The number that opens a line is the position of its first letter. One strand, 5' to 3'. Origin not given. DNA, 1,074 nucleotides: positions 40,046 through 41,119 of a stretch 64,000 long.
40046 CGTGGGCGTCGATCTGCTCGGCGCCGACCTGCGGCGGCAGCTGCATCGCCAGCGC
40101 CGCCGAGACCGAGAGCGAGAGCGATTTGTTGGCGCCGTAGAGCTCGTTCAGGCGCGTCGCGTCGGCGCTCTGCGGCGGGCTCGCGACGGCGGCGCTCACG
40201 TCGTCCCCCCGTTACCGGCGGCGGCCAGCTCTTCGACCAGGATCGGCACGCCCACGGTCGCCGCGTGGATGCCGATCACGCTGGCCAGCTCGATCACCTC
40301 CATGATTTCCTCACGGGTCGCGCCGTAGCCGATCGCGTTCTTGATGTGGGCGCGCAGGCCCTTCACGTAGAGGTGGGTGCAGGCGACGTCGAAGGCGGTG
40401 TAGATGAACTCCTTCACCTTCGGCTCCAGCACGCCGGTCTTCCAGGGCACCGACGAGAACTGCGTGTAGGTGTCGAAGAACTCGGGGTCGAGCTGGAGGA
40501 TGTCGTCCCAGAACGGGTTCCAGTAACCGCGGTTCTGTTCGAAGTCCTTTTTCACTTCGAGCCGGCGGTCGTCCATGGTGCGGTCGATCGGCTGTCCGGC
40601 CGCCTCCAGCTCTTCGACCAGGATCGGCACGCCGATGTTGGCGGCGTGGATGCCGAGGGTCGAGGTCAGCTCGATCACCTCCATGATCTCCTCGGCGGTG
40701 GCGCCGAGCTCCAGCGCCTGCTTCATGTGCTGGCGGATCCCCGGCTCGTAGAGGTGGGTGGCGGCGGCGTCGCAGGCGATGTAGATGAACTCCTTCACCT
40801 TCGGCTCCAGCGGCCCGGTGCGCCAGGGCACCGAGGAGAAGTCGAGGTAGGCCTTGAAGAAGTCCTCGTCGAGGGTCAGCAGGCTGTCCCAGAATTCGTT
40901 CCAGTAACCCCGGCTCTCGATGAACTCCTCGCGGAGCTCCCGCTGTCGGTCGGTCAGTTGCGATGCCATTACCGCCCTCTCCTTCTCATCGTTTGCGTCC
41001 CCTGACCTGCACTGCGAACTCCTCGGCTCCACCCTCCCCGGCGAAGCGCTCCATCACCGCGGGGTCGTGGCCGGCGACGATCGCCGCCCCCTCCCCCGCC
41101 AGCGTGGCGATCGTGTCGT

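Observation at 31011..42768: Twelve-gene, tightly coupled operon of lactonase-like, CMD, cupin, FAD/Fe-S and aldolase enzymes that matches no pathway I can name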

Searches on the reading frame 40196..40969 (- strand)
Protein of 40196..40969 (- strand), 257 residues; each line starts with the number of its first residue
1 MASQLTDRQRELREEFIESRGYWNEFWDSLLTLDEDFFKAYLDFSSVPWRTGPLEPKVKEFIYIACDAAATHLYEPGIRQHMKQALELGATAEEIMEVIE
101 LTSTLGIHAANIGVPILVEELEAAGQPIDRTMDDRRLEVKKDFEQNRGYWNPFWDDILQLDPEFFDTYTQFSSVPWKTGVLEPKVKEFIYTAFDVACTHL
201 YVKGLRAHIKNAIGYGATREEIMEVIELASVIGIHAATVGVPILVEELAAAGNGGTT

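Call 5: search_protein_families(library=pfam, proteins=[window:40196-40969:-], max_evalue=0.01)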
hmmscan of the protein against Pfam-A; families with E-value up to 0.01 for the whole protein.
window:40196-40969:- (257 aa): 1 family
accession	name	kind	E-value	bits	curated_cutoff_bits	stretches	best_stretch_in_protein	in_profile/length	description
PF02627.25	CMD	-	3.6e-21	75.4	23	2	36-101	2-65/84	Carboxymuconolactone decarboxylase family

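Call 6: search_protein_families(library=ncbifam, proteins=[window:40196-40969:-], max_evalue=0.001)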
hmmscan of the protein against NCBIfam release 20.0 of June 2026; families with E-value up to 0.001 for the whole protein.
window:40196-40969:- (257 aa): 5 families
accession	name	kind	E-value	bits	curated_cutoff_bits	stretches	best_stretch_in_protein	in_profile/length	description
NF041537.1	ArsM_AhpD_UU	exception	3e-07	29.5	510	1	35-108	262-333/345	arsenite methyltransferase/AhpD domain selenoprotein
TIGR02425.1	decarb_PcaC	equivalog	1.4e-05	25.3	155.7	0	49-116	48-114/123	4-carboxymuconolactone decarboxylase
TIGR04169.1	perox_w_seleSAM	hypoth_equivalog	3.5e-05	23.8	120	0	157-237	15-93/109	arsenosugar biosynthesis-associated peroxidase-like protein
TIGR00778.1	ahpD_dom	domain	0.00038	19.9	27.8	0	81-100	28-47/51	alkylhydroperoxidase AhpD family core domain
NF041047.1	GSU3128_fam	equivalog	0.00055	20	110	0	54-99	17-60/84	GSU3128 family (seleno)protein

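Call 10: find_homologous_proteins(query=window:40196-40969:-)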
Query window:40196-40969:- (257 aa): 3912 proteins with E <= 0.001 among 6047 candidates; the best 120 are listed.
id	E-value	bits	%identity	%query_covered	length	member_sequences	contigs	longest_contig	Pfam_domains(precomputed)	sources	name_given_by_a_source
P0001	6.0e-161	552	95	96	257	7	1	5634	PF02627.26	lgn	-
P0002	1.2e-151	522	88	99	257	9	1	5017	PF02627.26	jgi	jgi:alkylhydroperoxidase/carboxymuconolactone decarboxylase family protein YurZ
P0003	2.0e-145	501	85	98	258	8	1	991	PF02627.26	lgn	-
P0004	1.1e-144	499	85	98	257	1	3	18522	PF02627.26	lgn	-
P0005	4.5e-144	497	83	100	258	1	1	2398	PF02627.26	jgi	jgi:alkylhydroperoxidase/carboxymuconolactone decarboxylase family protein YurZ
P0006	2.6e-143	494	83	100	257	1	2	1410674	PF02627.26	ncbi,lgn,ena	-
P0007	4.7e-143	493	83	98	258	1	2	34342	PF02627.26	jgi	-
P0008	2.5e-142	491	80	99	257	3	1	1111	PF02627.26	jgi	jgi:alkylhydroperoxidase/carboxymuconolactone decarboxylase family protein YurZ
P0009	1.0e-141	489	82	99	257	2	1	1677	PF02627.26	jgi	jgi:alkylhydroperoxidase/carboxymuconolactone decarboxylase family protein YurZ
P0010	1.2e-141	489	83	96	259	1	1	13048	PF02627.26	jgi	jgi:alkylhydroperoxidase/carboxymuconolactone decarboxylase family protein YurZ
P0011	6.3e-139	480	82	98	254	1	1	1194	PF02627.26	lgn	-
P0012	3.5e-135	468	77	99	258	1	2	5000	PF02627.26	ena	-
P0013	7.9e-135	466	78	99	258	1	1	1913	PF02627.26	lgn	-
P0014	1.1e-134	466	79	99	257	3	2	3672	PF02627.26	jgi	-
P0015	2.6e-134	465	77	99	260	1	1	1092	PF02627.26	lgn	-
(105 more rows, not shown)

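Call 13: find_related_loci(query=A1, collection=genome_contigs, flank=10000)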
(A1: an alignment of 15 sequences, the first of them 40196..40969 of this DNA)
Query A1 (257 aa) in genome_contigs; peptide patterns used: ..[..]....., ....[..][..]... (x = any residue, [..] = any of these).
201 stretches matched a pattern; 143 encode a relative of the query (tblastn E <= 1e-3); the best 80 are kept; 80 distinct loci.
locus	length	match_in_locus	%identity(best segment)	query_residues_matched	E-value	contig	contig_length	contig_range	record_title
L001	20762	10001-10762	85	1-254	3e-149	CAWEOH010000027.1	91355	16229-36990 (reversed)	MAG: uncultured Actinomycetes bacterium isolate MFD02923.bin.2.54 genome assembly, contig: contig_20658, whole genome sh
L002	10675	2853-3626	74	1-255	1e-132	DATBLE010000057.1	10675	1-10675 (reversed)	MAG TPA_asm: Gaiellaceae bacterium isolate SMAG_U3964 k141_95618, whole genome shotgun sequence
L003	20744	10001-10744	77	1-248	2e-132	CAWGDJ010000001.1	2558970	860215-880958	MAG: uncultured Actinomycetes bacterium isolate MFD02242.bin.2.1 genome assembly, contig: contig_3237, whole genome shot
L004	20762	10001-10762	75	1-254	1e-131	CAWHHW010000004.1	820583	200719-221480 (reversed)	MAG: uncultured Thermoleophilia bacterium isolate MFD02134.bin.2.166 genome assembly, contig: contig_19188, whole genome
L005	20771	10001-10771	75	1-253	4e-131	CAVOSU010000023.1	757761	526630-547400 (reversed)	MAG: uncultured Actinomycetes bacterium isolate MFD00392.bin.1.427 genome assembly, contig: contig_7085, whole genome sh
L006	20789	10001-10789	75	1-253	3e-130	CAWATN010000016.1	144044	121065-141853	MAG: uncultured Thermoleophilia bacterium isolate MFD02134.bin.1.209 genome assembly, contig: contig_73135, whole genome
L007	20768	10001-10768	74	1-254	1e-129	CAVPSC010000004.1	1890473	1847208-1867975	MAG: uncultured Actinomycetes bacterium isolate MFD00031.bin.1.196 genome assembly, contig: contig_5077, whole genome sh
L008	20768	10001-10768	75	1-257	2e-129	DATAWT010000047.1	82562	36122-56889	MAG TPA_asm: Solirubrobacteraceae bacterium isolate SMAG_U5632 k141_1095315, whole genome shotgun sequence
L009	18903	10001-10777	72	1-256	3e-128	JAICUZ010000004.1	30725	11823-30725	MAG: Burkholderiales bacterium isolate HEB_FP_1_bin.11 k141_1899061_length_30725_cov_12.1270, whole genome shotgun seque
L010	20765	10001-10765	73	1-256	1e-128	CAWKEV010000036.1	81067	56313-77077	MAG: uncultured Actinomycetes bacterium isolate MFD08700.bin.2.86 genome assembly, contig: contig_32474, whole genome sh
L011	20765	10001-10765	74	4-256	1e-127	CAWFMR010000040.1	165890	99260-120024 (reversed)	MAG: uncultured Actinomycetes bacterium isolate MFD02159.bin.2.87 genome assembly, contig: contig_54955, whole genome sh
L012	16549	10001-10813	73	1-256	2e-127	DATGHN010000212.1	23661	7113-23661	MAG TPA_asm: Solirubrobacteraceae bacterium isolate SMAG_U9782 k141_1750494, whole genome shotgun sequence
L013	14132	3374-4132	73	1-253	1e-127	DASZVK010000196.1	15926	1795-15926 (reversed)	MAG TPA_asm: Solirubrobacteraceae bacterium isolate SMAG_U6129 k141_197174, whole genome shotgun sequence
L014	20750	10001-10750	73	1-252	1e-127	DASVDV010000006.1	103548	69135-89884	MAG TPA_asm: Gaiellaceae bacterium isolate SMAG_U2042 k141_615172, whole genome shotgun sequence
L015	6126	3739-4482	74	1-248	3e-127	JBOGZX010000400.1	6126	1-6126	MAG: Gaiellaceae bacterium isolate TC-S_metawrap_bin.185 k127_3701563, whole genome shotgun sequence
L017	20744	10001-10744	75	4-253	7e-127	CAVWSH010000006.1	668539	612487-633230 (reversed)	MAG: Paraconexibacteraceae bacterium isolate MFD05442.bin.3.121 genome assembly, contig: contig_41287, whole genome shot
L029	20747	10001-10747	71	4-253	2e-120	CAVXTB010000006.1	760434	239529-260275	MAG: uncultured Actinomycetes bacterium isolate MFD04944.bin.2.197 genome assembly, contig: contig_26146, whole genome s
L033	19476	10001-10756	67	4-257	1e-114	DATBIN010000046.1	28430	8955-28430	MAG TPA_asm: Gaiella sp. isolate SMAG_U3895 k141_2031338, whole genome shotgun sequence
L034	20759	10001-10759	66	1-252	4e-113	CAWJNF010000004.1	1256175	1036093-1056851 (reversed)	MAG: uncultured Thermoleophilia bacterium isolate MFD02840.bin.1.236 genome assembly, contig: contig_37361, whole genome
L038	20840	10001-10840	63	3-256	1e-107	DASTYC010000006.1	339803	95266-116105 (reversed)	MAG TPA_asm: Streptosporangiaceae bacterium isolate SMAG_U2431 k141_38909, whole genome shotgun sequence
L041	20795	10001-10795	65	1-248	2e-107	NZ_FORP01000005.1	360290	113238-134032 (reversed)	Amycolatopsis sacchari strain DSM 44468, whole genome shotgun sequence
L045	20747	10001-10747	63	2-252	6e-105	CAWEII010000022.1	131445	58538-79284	MAG: uncultured Actinomycetota bacterium isolate MFD09212.bin.4.535 genome assembly, contig: contig_48695, whole genome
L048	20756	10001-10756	62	3-255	3e-104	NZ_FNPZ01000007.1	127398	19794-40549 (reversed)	Herbiconiux ginsengi strain CGMCC 4.3491, whole genome shotgun sequence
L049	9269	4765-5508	63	5-253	1e-104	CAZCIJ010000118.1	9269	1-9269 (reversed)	MAG TPA_asm: uncultured Gaiellales bacterium isolate SRP321284_co1_65 genome assembly, contig: NODE_10000_length_9269_co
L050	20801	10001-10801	61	5-255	4e-104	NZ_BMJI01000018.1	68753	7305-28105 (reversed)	Tersicoccus solisilvae strain CGMCC 1.15480 sequence018, whole genome shotgun sequence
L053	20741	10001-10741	65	3-252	1e-103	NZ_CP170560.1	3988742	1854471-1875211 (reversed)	Cnuibacter sp. UC19_7 chromosome, complete genome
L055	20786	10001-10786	61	3-251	1e-102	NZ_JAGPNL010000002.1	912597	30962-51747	Streptomyces tagetis strain RG38 contig2, whole genome shotgun sequence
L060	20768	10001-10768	61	5-257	5e-102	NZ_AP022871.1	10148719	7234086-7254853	Phytohabitans suffuscus strain NBRC 105367 chromosome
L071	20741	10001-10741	62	5-252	1e-100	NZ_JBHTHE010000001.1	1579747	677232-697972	Microbacterium sp. GCM10027623 strain CGMCC 1.60115 GCM70027623_5, whole genome shotgun sequence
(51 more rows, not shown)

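Call 19: search_protein_families(library=pfam, proteins=[L007:8744-9940:+, L001:7000-8346:+, L001:8307-9965:+, L001:13288-14259:+, L001:14473-16125:+, L001:4836-5264:+, L053:2682-3653:-, L053:10849-11889:-, L053:13083-14909:-, L007:13323-14231:+], max_evalue=0.001)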
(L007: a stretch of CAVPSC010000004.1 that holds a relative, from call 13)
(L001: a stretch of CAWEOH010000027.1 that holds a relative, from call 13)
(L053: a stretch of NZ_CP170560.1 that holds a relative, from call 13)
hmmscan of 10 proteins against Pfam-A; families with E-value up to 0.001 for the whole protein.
L007:8744-9940:+ (398 aa): 3 families
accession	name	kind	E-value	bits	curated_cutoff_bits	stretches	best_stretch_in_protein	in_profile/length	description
PF13458.12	Peripla_BP_6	-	9.6e-44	150.9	31.7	1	38-387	1-339/343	Periplasmic binding protein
PF13433.12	Peripla_BP_5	-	7.6e-11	42.1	27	2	228-385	178-337/363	Periplasmic binding protein domain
PF01094.35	ANF_receptor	-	2.1e-07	30.7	25.4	0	182-372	123-338/353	Receptor family ligand binding region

L001:7000-8346:+ (448 aa): 3 families
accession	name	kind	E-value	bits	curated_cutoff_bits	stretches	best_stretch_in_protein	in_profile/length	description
PF13458.12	Peripla_BP_6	-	5.4e-48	164.8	31.7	1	88-431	3-337/343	Periplasmic binding protein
PF13433.12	Peripla_BP_5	-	3.6e-12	46.5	27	2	93-159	7-74/363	Periplasmic binding protein domain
PF01094.35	ANF_receptor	-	6.2e-11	42.4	25.4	1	225-420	120-340/353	Receptor family ligand binding region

L001:8307-9965:+ (552 aa): 1 family
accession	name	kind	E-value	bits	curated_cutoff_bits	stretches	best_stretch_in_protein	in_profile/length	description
PF00171.27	Aldedh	-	2.8e-180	600.2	23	1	77-538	4-461/461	Aldehyde dehydrogenase family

L001:13288-14259:+ (323 aa): 1 family
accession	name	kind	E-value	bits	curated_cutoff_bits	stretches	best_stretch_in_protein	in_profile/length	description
PF02653.21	BPD_transp_2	-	2e-31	109.6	26.8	1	26-295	2-267/269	Branched-chain amino acid transport system / permease component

L001:14473-16125:+ (550 aa): 5 families
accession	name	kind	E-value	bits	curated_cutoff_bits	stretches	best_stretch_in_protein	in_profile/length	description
PF02653.21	BPD_transp_2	-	2e-30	106.3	26.8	1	2-239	26-268/269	Branched-chain amino acid transport system / permease component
PF00005.33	ABC_tran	-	4.6e-23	82.8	25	1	316-479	1-137/137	ABC transporter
PF13304.12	AAA_21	-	1.1e-08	35.9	27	1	328-347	1-20/304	AAA domain, putative AbiEii toxin, Type IV TA system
PF12399.14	BCA_ABC_TP_C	-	1.4e-05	25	25.5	1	528-549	2-23/27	Branched-chain amino acid ATP-binding cassette transporter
PF13555.12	AAA_29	-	0.00017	21.7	27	1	325-346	22-42/61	P-loop containing region of AAA domain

L001:4836-5264:+ (142 aa): 1 family
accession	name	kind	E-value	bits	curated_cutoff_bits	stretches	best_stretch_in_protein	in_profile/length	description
PF02627.25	CMD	-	2e-23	82.6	23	1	37-118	3-83/84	Carboxymuconolactone decarboxylase family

L053:2682-3653:- (323 aa): 2 families
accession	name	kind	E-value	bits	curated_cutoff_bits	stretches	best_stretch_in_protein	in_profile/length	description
PF13407.12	Peripla_BP_4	-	5.9e-27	95.3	35.1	1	40-287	2-253/258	Periplasmic binding protein domain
PF00532.27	Peripla_BP_1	-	6.2e-05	23.1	22.2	1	52-246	17-208/281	Periplasmic binding proteins and sugar binding domain of LacI family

L053:10849-11889:- (346 aa): 6 families
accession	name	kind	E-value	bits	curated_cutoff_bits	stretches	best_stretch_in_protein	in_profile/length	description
PF13602.12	ADH_zinc_N_2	-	3.4e-18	67.3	27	1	223-344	2-134/134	Zinc-binding dehydrogenase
PF00107.32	ADH_zinc_N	-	4.2e-12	46.6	31.8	1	192-275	2-90/129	Zinc-binding dehydrogenase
PF08240.17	ADH_N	-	1.1e-07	32.4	23.5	1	73-117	1-44/104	Alcohol dehydrogenase GroES-like domain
PF01370.27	Epimerase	-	4.5e-06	26.7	20.9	1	183-251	1-73/240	NAD dependent epimerase/dehydratase family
PF03435.24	Sacchrp_dh_NADP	-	0.00087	20.1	25.1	0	183-287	1-107/129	Saccharopine dehydrogenase NADP binding domain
PF04321.23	RmlD_sub_bind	-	0.00092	18.8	27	0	182-237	2-56/287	RmlD substrate binding domain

L053:13083-14909:- (608 aa): 1 family
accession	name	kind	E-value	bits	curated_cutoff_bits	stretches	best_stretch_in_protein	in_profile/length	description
PF00082.27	Peptidase_S8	-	6e-13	49.2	21.8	2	417-518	169-274/288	Subtilase family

L007:13323-14231:+ (302 aa): 1 family
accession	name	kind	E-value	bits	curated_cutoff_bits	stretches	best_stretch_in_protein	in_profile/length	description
PF02653.21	BPD_transp_2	-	1.3e-28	100.3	26.8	1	5-273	2-269/269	Branched-chain amino acid transport system / permease component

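Call 20: search_solved_structures(query=window:40196-40969:-, max_evalue=0.01)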
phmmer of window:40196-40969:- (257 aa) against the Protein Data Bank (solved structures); distinct sequences matched with E-value up to 0.01: 4.
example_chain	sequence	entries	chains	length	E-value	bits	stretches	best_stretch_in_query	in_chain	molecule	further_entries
2q0t_A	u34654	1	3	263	8.4e-86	290.9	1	10-252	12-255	Putative gamma-carboxymuconolactone decarboxylase subunit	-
1vke_A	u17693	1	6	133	0.00069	22.5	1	14-106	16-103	carboxymuconolactone decarboxylase family protein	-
1p8c_A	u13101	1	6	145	0.00093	22.1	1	14-106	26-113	conserved hypothetical protein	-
2af7_A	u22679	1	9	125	0.0039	20.1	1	145-240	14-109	gamma-carboxymuconolactone decarboxylase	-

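Call 31: search_protein_families(library=pfam, proteins=[L038:3800-5143:+, L017:12016-13011:+, L041:3562-4371:-, L048:2909-3880:-, L055:4338-5279:+, L060:15126-16037:+, L050:3531-5030:+, L060:4184-5275:+, L060:18625-19194:-, L071:10901-11968:+], max_evalue=0.0001)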
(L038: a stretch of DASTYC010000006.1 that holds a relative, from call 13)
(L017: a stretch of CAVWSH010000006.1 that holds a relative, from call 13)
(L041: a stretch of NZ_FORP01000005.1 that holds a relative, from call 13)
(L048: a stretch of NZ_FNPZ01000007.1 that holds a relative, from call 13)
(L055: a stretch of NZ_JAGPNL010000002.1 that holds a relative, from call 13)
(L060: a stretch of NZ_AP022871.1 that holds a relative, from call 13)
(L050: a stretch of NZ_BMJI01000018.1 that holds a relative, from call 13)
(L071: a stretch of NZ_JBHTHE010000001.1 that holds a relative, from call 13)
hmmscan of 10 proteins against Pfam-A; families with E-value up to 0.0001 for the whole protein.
L038:3800-5143:+ (447 aa): 2 families
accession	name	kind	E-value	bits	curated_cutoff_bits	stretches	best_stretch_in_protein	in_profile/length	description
PF00083.30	Sugar_tr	-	4.7e-40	138.3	22.3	2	18-223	3-203/452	Sugar (and other) transporter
PF07690.21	MFS_1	-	2e-31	109.6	33.4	2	22-266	3-231/347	Major Facilitator Superfamily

L017:12016-13011:+ (331 aa): 3 families
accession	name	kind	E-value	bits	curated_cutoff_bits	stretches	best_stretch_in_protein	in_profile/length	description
PF00561.26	Abhydrolase_1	-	6.5e-13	49.3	25.8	1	47-99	1-46/245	alpha/beta hydrolase fold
PF12697.13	Abhydrolase_6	-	4.7e-10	40.9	26.3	1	49-313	1-211/217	Alpha/beta hydrolase family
PF12146.15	Hydrolase_4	-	3.1e-05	23.8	27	0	73-95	24-46/239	Serine aminopeptidase, S33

L041:3562-4371:- (269 aa): 3 families
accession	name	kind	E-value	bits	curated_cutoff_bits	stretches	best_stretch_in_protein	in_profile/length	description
PF01614.24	IclR_C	-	2.9e-24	86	24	1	88-258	5-173/174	Bacterial transcriptional regulator IclR C-terminal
PF09339.16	HTH_IclR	-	7.5e-12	45.3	22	1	17-68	1-52/52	IclR helix-turn-helix domain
PF12802.13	MarR_2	-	3.1e-08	34.1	27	1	24-72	10-60/61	MarR family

L048:2909-3880:- (323 aa): 1 family
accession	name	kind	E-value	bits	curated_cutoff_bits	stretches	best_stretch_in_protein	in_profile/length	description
PF13407.12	Peripla_BP_4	-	4.8e-25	89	35.1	1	40-284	2-250/258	Periplasmic binding protein domain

L055:4338-5279:+ (313 aa): 1 family
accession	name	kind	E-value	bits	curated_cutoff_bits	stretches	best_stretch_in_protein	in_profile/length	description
PF19799.5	DUF6282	-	6.9e-69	231.9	26.8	1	29-233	1-196/196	Family of unknown function (DUF6282)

L060:15126-16037:+ (303 aa): 0 families

L050:3531-5030:+ (499 aa): 6 families
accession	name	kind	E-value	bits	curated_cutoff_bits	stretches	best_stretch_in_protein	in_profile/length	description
PF00743.25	FMO-like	-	3e-14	52.8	22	1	6-212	3-226/532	Flavin-binding monooxygenase-like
PF13450.12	NAD_binding_8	-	2.1e-11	44.4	21.9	1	9-62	1-53/68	NAD(P)-binding Rossmann-like domain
PF07992.20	Pyr_redox_2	-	3.8e-11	43.4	26.1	1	7-201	3-174/291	Pyridine nucleotide-disulphide oxidoreductase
PF13738.12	Pyr_redox_3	-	9.6e-11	41.9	30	1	9-205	2-200/305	Pyridine nucleotide-disulphide oxidoreductase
PF13434.12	Lys_Orn_oxgnase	-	3.3e-07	30.2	21.3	1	94-188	109-207/339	L-lysine 6-monooxygenase/L-ornithine 5-monooxygenase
PF13454.12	NAD_binding_9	-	1.1e-05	25.8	21.8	0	9-62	2-59/155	FAD-NAD(P)-binding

L060:4184-5275:+ (363 aa): 4 families
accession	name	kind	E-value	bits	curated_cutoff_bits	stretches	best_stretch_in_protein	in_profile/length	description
PF00005.33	ABC_tran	-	6.2e-39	134.2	25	1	31-172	2-136/137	ABC transporter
PF08402.16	TOBE_2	-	4.1e-10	40.1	21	1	282-360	1-75/76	TOBE domain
PF13304.12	AAA_21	-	1.3e-05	25.8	27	0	138-204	231-299/304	AAA domain, putative AbiEii toxin, Type IV TA system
PF02463.25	SMC_N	-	7.9e-05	22.6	40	0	36-213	21-207/220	RecF/RecN/SMC N terminal domain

L060:18625-19194:- (189 aa): 1 family
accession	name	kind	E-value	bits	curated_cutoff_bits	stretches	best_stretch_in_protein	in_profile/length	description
PF02627.25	CMD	-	7.4e-09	35.9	23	1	54-135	1-82/84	Carboxymuconolactone decarboxylase family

L071:10901-11968:+ (355 aa): 1 family
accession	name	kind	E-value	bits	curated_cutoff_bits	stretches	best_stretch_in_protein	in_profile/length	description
PF13416.11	SBP_bac_8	-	1.8e-29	103.9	27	1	58-307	3-266/279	Bacterial extracellular solute-binding protein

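Call 32: search_protein_families(library=pfam, proteins=[L003:1307-3334:+, L033:11637-12713:+, L034:3397-5340:-, L049:6428-6661:+, L003:12077-13339:+, L011:1809-3218:+, L017:783-1958:+, L029:5726-7786:-, L045:10776-11759:+, L008:7290-8636:-], max_evalue=0.0001)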
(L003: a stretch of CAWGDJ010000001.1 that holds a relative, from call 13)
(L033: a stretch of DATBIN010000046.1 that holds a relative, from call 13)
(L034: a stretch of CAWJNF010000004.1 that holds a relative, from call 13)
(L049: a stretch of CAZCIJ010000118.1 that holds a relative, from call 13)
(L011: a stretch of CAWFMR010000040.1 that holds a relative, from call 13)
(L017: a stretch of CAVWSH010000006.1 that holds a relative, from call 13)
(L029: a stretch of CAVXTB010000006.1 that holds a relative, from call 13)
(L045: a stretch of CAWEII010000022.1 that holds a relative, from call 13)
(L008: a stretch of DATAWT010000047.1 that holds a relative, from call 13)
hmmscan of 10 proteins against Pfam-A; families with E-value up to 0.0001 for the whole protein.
L003:1307-3334:+ (675 aa): 2 families
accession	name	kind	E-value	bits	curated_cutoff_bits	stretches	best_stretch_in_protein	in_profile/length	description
PF01968.24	Hydantoinase_A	-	3.7e-65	220.5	22.9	1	199-481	1-287/291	Hydantoinase/oxoprolinase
PF05378.19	Hydant_A_N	-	1.4e-39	136.1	25.2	1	2-178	2-175/176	Hydantoinase/oxoprolinase N-terminal region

L033:11637-12713:+ (358 aa): 4 families
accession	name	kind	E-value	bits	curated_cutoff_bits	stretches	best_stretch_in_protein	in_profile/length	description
PF00107.32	ADH_zinc_N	-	1.3e-25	90.2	31.8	1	188-317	2-125/129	Zinc-binding dehydrogenase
PF08240.17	ADH_N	-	3.1e-23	82.4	23.5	1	24-146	1-103/104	Alcohol dehydrogenase GroES-like domain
PF13602.12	ADH_zinc_N_2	-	2.7e-07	32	27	1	220-350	1-127/134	Zinc-binding dehydrogenase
PF16912.11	Glu_dehyd_C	-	5.9e-06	26.3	34.9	1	178-345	32-200/211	Glucose dehydrogenase C-terminus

L034:3397-5340:- (647 aa): 1 family
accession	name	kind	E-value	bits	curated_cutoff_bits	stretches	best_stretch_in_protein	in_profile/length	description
PF02538.19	Hydantoinase_B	-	2.6e-120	402.8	26.8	1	27-589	1-519/519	Hydantoinase B/oxoprolinase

L049:6428-6661:+ (77 aa): 0 families

L003:12077-13339:+ (420 aa): 2 families
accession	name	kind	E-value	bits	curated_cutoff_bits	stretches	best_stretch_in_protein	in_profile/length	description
PF08028.16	Acyl-CoA_dh_2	-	8.6e-14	52.4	22.7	1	252-389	1-132/134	Acyl-CoA dehydrogenase, C-terminal domain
PF02771.21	Acyl-CoA_dh_N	-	1.2e-11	45.4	22.9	1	30-113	20-103/113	Acyl-CoA dehydrogenase, N-terminal domain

L011:1809-3218:+ (469 aa): 2 families
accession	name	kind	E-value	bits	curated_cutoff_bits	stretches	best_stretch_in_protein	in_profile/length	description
PF00266.25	Aminotran_5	-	2.4e-77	260.8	21.5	1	32-415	3-371/371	Aminotransferase class-V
PF00155.27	Aminotran_1_2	-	8.1e-08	32.3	19.7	1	74-197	45-187/361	Aminotransferase class I and II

L017:783-1958:+ (391 aa): 2 families
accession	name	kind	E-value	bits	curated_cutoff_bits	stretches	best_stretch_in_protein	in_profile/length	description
PF00535.33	Glycos_transf_2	-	4.8e-19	69.3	23.3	1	27-184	2-158/168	Glycosyl transferase family 2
PF04138.20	GtrA_DPMS_TM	-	3.8e-13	50.1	26.1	1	258-376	1-117/117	GtrA/DPMS, transmembrane domain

L029:5726-7786:- (686 aa): 3 families
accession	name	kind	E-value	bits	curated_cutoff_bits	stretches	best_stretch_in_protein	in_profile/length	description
PF13231.12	PMT_2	-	2.6e-36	125.7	26.1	1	94-240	1-145/160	Dolichyl-phosphate-mannose-protein mannosyltransferase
PF24878.1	YkcB_C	-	4.6e-12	46.1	27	1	572-655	4-83/85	Putative mannosyltransferase YkcB-like, C-terminal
PF02366.24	PMT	-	6.5e-10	39.4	22.7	1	94-230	61-205/245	Dolichyl-phosphate-mannose-protein mannosyltransferase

L045:10776-11759:+ (327 aa): 1 family
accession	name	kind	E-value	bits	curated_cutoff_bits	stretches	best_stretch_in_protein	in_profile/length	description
PF02615.19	Ldh_2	-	8.8e-79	265.5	38.8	1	5-310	3-320/333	Malate/L-lactate dehydrogenase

L008:7290-8636:- (448 aa): 3 families
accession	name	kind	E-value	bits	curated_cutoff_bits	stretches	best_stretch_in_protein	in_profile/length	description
PF00282.25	Pyridoxal_deC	-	7.6e-26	91.2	27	1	89-368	69-371/375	Pyridoxal-dependent decarboxylase conserved domain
PF01212.27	Beta_elim_lyase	-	9.7e-08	32.1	27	1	102-229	35-171/288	Beta-eliminating lyase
PF00266.25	Aminotran_5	-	4.1e-05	23.1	21.5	1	98-228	42-177/371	Aminotransferase class-V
